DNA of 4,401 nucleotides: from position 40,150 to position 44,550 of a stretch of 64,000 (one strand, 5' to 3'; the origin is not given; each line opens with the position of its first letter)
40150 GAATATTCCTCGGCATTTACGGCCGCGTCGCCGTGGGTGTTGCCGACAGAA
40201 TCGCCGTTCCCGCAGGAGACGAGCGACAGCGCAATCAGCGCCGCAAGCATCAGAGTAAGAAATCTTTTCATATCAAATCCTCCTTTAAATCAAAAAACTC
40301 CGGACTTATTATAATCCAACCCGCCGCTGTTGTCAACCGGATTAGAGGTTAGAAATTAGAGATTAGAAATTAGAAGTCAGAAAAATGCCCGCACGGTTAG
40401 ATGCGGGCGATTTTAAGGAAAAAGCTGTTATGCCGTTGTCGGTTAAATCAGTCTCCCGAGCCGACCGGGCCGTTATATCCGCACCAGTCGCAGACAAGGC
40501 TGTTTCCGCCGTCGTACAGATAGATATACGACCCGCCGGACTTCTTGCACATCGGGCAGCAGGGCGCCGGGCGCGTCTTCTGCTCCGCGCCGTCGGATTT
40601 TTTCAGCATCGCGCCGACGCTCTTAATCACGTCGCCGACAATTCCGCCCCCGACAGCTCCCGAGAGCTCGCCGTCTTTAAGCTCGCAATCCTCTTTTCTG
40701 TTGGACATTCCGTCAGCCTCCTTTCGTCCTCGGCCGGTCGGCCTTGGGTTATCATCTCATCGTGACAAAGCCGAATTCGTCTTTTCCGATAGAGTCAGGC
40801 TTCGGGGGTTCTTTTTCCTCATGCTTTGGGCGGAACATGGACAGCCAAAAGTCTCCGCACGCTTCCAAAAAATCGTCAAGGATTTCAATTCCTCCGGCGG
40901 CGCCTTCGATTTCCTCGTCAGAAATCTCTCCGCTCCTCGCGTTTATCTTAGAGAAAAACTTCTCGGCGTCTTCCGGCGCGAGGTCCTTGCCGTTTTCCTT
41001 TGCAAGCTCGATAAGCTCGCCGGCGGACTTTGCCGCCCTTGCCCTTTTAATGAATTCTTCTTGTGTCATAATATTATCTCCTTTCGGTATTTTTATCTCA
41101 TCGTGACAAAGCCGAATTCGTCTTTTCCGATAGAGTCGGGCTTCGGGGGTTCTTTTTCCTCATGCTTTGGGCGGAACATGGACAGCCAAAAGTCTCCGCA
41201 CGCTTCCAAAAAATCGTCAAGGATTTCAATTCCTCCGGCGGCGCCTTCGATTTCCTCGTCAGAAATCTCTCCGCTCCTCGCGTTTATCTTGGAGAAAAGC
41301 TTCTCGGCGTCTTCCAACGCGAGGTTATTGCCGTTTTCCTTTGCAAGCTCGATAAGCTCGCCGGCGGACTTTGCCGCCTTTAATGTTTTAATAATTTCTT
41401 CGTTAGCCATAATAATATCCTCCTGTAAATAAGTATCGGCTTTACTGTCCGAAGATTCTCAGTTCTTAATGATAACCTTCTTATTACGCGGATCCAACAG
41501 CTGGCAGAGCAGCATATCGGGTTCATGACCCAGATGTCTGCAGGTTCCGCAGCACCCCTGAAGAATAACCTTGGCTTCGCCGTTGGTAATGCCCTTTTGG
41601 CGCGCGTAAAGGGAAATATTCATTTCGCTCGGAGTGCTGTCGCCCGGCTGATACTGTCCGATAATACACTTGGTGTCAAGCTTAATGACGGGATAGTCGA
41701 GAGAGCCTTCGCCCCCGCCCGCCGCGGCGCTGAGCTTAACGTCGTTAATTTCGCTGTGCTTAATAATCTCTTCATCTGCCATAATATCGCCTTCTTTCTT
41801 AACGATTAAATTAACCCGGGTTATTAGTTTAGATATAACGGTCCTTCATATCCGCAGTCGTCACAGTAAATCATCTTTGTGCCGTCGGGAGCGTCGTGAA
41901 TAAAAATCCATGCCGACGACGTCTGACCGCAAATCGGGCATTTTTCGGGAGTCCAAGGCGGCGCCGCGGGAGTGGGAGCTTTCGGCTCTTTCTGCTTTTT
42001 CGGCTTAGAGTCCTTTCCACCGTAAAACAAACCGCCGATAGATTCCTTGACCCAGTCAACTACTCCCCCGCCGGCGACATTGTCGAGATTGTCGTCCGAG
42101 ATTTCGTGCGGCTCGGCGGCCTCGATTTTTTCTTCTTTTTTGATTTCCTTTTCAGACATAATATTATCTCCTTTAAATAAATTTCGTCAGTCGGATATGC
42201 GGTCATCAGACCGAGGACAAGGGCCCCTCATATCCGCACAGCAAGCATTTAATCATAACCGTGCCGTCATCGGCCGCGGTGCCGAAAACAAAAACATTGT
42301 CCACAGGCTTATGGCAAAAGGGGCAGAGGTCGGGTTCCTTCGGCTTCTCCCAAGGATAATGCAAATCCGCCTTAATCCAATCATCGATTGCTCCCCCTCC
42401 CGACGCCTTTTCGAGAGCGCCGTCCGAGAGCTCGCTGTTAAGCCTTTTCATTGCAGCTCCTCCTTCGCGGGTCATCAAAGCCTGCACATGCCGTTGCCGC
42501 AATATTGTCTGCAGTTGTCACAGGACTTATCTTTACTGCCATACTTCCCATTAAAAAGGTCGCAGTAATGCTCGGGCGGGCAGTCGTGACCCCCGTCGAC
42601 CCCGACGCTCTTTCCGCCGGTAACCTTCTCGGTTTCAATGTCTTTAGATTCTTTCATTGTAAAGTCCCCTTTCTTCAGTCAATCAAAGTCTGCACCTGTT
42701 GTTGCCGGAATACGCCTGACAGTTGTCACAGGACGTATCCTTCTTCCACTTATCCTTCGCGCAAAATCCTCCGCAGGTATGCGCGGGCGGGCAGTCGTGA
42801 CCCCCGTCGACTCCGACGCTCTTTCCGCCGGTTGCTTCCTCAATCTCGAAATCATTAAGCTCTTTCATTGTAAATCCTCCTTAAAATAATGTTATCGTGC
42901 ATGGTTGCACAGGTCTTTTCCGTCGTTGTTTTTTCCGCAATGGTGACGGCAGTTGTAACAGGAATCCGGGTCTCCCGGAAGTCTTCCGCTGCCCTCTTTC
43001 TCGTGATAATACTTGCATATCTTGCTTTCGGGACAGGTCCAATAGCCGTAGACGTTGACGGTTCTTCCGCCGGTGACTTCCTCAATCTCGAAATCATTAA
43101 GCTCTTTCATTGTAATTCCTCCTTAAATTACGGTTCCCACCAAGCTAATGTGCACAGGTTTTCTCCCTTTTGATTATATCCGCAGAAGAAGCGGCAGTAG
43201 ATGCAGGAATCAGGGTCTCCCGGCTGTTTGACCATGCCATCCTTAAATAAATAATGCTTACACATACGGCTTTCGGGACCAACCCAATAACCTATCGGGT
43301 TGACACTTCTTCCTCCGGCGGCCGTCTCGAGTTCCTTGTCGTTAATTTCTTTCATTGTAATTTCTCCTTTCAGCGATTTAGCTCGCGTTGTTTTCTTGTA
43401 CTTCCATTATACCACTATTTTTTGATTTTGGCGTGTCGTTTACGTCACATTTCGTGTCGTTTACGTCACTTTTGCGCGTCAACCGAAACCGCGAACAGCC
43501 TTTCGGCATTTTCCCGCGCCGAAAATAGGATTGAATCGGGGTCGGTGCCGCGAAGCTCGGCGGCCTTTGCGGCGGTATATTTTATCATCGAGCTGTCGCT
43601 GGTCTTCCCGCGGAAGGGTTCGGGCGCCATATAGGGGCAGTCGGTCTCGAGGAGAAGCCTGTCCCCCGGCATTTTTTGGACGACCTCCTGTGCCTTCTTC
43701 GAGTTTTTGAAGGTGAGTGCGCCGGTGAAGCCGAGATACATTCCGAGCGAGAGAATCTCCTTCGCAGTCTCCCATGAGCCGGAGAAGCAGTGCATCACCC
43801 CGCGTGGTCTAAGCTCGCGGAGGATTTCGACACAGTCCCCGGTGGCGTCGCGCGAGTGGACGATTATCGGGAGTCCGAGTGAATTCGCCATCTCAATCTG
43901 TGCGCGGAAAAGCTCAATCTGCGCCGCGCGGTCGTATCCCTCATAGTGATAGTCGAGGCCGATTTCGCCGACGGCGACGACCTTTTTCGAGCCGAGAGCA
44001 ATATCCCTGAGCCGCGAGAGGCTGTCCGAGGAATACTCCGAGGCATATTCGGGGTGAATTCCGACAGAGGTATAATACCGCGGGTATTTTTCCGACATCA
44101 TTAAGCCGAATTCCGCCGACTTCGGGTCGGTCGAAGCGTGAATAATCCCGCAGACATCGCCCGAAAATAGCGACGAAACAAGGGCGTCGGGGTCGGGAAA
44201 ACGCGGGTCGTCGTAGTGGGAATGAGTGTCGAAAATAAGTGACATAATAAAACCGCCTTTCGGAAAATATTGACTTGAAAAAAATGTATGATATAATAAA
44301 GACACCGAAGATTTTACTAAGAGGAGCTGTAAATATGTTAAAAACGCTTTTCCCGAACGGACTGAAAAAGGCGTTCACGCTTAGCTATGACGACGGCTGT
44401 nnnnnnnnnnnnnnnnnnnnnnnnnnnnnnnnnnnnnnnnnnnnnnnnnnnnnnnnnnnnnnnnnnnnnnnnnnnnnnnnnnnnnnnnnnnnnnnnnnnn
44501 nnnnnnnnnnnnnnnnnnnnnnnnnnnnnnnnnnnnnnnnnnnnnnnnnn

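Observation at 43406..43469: Two perfect 16-bp direct repeats phased 21 bp apart abut a weak -35 / extended -10 promoter upstream of array A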

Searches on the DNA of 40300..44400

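Call 65: search_rna_families(source=window, start=40300, end=44400, threshold=evalue, max_evalue=1)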
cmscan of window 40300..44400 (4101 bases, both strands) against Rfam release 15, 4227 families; matches with E-value up to 1: 0.
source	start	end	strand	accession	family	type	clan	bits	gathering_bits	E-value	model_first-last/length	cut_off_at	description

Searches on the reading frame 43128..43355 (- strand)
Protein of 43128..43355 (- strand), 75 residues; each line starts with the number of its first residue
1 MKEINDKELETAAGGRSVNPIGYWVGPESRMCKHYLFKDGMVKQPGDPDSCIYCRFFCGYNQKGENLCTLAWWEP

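Call 9: search_protein_families(library=pfam, max_evalue=0.01, proteins=[window:43128-43355:-])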
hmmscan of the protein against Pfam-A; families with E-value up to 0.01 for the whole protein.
window:43128-43355:- (75 aa): 0 families

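Call 10: search_protein_families(library=ncbifam, max_evalue=0.01, proteins=[window:43128-43355:-])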
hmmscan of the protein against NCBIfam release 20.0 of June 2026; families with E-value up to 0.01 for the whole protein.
window:43128-43355:- (75 aa): 0 families

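Call 17: find_homologous_proteins(query=window:43128-43355:-, max_evalue=0.01)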
Query window:43128-43355:- (75 aa): 1 proteins with E <= 0.01 among 1 candidates.
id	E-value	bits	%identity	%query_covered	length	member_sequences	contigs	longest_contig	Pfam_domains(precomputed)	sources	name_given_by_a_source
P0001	1.7e-47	177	96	100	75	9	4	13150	-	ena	-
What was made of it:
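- Tried and rejected: None exist outside the species (call 17).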

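Call 18: find_encoding_contigs(protein=P0001, flank=10000, max_places=10)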
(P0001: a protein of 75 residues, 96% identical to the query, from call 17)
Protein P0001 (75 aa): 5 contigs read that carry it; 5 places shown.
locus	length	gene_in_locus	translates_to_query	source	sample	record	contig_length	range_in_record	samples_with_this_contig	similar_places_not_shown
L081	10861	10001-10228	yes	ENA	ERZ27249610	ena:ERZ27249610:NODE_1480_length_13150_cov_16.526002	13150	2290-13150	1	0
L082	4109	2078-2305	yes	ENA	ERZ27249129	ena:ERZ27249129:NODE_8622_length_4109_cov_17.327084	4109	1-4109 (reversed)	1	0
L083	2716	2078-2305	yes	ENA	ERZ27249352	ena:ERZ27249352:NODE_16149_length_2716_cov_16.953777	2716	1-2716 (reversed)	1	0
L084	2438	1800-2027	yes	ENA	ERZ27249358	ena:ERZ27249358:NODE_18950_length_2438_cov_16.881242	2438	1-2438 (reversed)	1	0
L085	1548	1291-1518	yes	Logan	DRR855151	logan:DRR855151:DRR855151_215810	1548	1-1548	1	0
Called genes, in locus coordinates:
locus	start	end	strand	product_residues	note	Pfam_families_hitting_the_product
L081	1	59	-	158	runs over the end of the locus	PF03449:GreA_GreB_N, PF01272:GreA_GreB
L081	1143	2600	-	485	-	PF01547:SBP_bac_1 (weak)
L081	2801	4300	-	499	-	PF01547:SBP_bac_1 (weak), PF13416:SBP_bac_8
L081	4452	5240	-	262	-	PF00149:Metallophos, PF12850:Metallophos_2 (weak)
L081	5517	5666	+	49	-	PF00471:Ribosomal_L33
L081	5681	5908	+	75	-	PF00584:SecE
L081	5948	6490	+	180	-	PF02357:NusG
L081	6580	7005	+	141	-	PF03946:Ribosomal_L11_N, PF00298:Ribosomal_L11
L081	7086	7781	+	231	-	PF00687:Ribosomal_L1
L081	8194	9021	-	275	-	PF01522:Polysacc_deac_1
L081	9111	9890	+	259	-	PF01026:TatD_DNase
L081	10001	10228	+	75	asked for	-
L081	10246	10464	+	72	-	-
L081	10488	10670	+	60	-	-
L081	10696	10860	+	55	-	?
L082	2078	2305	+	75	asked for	-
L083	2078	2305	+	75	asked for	-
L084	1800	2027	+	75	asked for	-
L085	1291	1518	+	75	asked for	-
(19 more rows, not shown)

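Call 19: find_encoding_contigs(protein=window:43128-43355:-, flank=10000, max_places=10)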
Protein window:43128-43355:- (75 aa): 23 contigs read that carry it; 10 places shown.
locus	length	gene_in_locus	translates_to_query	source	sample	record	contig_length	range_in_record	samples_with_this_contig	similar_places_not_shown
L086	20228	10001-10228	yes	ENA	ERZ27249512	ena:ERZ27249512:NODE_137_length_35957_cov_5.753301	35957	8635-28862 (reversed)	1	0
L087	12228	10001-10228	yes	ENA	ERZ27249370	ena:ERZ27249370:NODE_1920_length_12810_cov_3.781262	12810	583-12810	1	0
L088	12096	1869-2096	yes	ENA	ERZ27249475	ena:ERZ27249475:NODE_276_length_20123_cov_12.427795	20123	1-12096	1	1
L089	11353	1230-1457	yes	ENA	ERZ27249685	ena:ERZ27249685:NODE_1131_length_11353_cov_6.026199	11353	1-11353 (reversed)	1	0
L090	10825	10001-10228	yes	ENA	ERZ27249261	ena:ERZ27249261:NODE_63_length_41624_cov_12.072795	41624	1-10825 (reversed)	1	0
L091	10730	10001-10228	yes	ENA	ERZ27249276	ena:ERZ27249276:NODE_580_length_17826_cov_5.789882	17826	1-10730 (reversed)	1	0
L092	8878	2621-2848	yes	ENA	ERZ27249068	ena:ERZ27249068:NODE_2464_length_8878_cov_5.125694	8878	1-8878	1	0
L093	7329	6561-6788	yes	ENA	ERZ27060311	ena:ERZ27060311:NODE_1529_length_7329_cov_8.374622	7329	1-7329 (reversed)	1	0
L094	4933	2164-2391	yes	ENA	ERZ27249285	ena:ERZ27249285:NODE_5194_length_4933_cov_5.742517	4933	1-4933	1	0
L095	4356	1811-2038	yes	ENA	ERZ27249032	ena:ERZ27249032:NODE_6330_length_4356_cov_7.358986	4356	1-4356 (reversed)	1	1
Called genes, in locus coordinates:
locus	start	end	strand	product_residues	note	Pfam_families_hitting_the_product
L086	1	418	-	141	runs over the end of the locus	-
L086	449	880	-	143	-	-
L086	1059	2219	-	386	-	-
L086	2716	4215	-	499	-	PF01547:SBP_bac_1 (weak), PF13416:SBP_bac_8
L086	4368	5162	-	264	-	PF00149:Metallophos, PF12850:Metallophos_2 (faint)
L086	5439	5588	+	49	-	PF00471:Ribosomal_L33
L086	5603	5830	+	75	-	PF00584:SecE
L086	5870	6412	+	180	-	PF02357:NusG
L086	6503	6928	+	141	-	PF03946:Ribosomal_L11_N, PF00298:Ribosomal_L11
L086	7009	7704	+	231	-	PF00687:Ribosomal_L1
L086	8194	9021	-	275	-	PF01522:Polysacc_deac_1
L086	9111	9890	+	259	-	PF01026:TatD_DNase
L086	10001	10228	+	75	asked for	-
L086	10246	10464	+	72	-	-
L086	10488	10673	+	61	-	-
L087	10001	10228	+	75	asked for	-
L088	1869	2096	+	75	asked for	-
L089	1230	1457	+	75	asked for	-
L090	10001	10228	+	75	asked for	-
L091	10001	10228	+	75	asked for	-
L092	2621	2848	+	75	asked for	-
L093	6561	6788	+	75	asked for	-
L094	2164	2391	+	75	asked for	-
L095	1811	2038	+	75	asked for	-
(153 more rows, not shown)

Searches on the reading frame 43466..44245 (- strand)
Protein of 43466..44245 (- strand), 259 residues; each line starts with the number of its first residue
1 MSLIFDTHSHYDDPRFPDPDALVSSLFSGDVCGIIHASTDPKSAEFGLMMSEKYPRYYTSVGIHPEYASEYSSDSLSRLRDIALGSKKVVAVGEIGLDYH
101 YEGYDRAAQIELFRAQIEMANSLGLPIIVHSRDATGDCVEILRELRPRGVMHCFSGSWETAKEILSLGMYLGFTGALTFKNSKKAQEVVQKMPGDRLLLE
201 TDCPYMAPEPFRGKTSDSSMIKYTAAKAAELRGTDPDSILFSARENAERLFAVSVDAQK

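Call 9: search_protein_families(library=pfam, max_evalue=0.01, proteins=[window:43466-44245:-])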
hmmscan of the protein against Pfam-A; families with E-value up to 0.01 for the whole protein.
window:43466-44245:- (259 aa): 1 family
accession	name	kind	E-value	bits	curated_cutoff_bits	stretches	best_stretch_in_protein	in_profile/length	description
PF01026.27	TatD_DNase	-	1.8e-75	254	27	1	5-251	1-252/253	TatD related DNase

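Call 13: find_related_loci(query=window:43466-44245:-, collection=genome_contigs, flank=10000)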
Query window:43466-44245:- (259 aa) in genome_contigs; peptide patterns used: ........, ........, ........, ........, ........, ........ (x = any residue, [..] = any of these).
599 stretches matched a pattern (row limit reached: there are more); 576 encode a relative of the query (tblastn E <= 1e-3); the best 80 are kept; 80 distinct loci.
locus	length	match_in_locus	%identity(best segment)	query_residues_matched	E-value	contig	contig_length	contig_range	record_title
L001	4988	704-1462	74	1-253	2e-129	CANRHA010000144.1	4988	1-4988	MAG: uncultured Clostridia bacterium isolate Lapin-033__bin31 genome assembly, contig: Lapin-033__NODE_13606_length_4988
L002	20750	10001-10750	74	4-253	2e-127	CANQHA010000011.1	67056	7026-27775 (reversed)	MAG: uncultured Clostridia bacterium isolate Lapin-028__bin48 genome assembly, contig: Lapin-028__NODE_358_length_67056_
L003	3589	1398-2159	70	1-253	9e-121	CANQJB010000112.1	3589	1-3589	MAG: uncultured Clostridia bacterium isolate Lapin-027__bin6 genome assembly, contig: Lapin-027__NODE_31104_length_3589_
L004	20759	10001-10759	70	2-253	2e-117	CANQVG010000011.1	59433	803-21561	MAG: uncultured Clostridia bacterium isolate Lapin-033__bin32 genome assembly, contig: Lapin-033__NODE_363_length_59433_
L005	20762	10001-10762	67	1-253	1e-116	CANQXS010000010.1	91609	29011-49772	MAG: uncultured Clostridia bacterium isolate Lapin-032__bin131 genome assembly, contig: Lapin-032__NODE_408_length_91609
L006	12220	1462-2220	66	4-253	3e-114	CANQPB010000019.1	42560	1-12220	MAG: uncultured Clostridia bacterium isolate Lapin-012__bin74 genome assembly, contig: Lapin-012__NODE_1536_length_42560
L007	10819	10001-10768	64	1-253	1e-109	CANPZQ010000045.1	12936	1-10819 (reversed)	MAG: uncultured Clostridia bacterium isolate Lapin-002__bin56 genome assembly, contig: Lapin-002__NODE_6276_length_12936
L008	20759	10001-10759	63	1-253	3e-109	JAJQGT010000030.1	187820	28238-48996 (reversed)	MAG: Oscillospiraceae bacterium isolate U.3_2 NODE_5_length_187820_cov_41.586345, whole genome shotgun sequence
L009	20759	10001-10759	64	1-253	2e-108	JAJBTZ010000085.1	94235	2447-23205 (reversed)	MAG: Ruminococcus sp. isolate U_126910 U_126910=NODE_16_length_94235_cov_16.444638, whole genome shotgun sequence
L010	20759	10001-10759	63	1-253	1e-107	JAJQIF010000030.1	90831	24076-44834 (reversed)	MAG: Oscillospiraceae bacterium isolate U.9_1 NODE_33_length_90831_cov_13.429387, whole genome shotgun sequence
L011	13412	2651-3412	62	1-254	1e-107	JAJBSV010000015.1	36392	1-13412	MAG: Ruminococcus sp. isolate U_126731 U_126731=NODE_109_length_36392_cov_36.681096, whole genome shotgun sequence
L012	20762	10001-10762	62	1-254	3e-107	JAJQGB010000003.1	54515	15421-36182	MAG: Oscillospiraceae bacterium isolate U.10_1 NODE_37_length_54515_cov_36.402846, whole genome shotgun sequence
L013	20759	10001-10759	62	1-253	1e-106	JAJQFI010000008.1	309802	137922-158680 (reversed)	MAG: Oscillospiraceae bacterium isolate MO.2_2 NODE_8_length_309802_cov_92.097166, whole genome shotgun sequence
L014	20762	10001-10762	64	1-253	7e-106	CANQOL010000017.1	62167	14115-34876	MAG: uncultured Acetatifactor sp. isolate Lapin-032__bin56 genome assembly, contig: Lapin-032__NODE_817_length_62167_cov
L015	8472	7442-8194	62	1-252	5e-105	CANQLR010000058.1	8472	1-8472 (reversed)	MAG: uncultured Clostridia bacterium isolate Lapin-015__bin65 genome assembly, contig: Lapin-015__NODE_8880_length_8472_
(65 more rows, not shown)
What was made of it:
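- Closest known: Class II bacteriocin and competence regulons of lactic acid bacteria and streptococci. Different: The host is an uncultured Oscillospiraceae-like Clostridium (call 13).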
